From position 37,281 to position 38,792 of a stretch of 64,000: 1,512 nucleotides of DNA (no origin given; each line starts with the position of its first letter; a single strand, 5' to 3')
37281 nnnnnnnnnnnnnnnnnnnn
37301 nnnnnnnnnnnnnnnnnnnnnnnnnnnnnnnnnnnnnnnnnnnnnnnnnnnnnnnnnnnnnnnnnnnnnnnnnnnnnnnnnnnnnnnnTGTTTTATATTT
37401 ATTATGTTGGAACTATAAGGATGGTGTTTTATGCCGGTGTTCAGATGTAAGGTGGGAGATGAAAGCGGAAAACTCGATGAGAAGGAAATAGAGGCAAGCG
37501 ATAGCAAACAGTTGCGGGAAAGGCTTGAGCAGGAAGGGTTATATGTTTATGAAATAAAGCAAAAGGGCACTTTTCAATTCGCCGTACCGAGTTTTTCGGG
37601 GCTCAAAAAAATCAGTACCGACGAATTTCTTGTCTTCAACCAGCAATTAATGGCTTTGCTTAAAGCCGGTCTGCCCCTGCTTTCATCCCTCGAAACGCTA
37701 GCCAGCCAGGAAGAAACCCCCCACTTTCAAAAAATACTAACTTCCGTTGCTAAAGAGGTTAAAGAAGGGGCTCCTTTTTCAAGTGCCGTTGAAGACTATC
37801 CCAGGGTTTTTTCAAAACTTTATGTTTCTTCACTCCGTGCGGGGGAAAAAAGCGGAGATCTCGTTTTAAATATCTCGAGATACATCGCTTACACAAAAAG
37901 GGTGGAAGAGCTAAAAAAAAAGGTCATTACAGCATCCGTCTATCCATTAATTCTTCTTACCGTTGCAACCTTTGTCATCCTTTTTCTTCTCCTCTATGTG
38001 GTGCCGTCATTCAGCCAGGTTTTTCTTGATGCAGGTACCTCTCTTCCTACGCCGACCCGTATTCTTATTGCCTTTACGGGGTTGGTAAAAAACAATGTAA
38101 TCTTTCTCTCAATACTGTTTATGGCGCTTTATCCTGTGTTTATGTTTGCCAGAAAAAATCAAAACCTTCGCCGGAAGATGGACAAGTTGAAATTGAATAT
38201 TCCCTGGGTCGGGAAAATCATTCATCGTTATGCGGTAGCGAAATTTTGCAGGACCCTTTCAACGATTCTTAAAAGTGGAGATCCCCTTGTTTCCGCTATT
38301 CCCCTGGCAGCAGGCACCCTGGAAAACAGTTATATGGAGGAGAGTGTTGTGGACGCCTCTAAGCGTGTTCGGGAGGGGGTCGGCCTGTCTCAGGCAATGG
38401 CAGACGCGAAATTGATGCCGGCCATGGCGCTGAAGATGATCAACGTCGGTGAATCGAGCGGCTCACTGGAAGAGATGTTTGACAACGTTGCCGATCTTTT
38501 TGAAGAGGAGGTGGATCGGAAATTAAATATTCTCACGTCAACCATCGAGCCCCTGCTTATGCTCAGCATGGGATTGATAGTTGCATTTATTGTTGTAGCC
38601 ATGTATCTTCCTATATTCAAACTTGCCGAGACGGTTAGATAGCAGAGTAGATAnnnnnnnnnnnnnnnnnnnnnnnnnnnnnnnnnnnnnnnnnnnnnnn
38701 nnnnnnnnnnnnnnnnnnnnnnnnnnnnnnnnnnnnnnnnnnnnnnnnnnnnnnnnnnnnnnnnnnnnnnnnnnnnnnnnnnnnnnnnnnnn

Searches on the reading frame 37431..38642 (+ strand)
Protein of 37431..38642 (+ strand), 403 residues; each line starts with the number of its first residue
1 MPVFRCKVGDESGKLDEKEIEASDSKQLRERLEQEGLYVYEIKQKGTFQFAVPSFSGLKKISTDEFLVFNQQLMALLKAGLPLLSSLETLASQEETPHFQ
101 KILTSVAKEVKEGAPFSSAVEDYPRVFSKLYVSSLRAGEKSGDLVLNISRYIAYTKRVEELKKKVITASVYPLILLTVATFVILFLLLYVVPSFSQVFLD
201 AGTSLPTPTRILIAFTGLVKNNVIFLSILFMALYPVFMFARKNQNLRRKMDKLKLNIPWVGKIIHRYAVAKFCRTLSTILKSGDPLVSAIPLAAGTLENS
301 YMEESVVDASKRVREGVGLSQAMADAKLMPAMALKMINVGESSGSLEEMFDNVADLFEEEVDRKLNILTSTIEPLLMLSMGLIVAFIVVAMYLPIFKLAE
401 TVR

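Call 22: search_protein_families(library=pfam, proteins=[window:37431-38642:+], max_evalue=0.001)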
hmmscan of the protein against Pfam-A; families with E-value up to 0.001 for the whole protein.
window:37431-38642:+ (403 aa): 1 family
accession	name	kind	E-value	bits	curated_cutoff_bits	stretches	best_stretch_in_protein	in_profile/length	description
PF00482.28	T2SSF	-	1.4e-57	193.5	25.2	2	272-394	1-125/125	Type II secretion system (T2SS), protein F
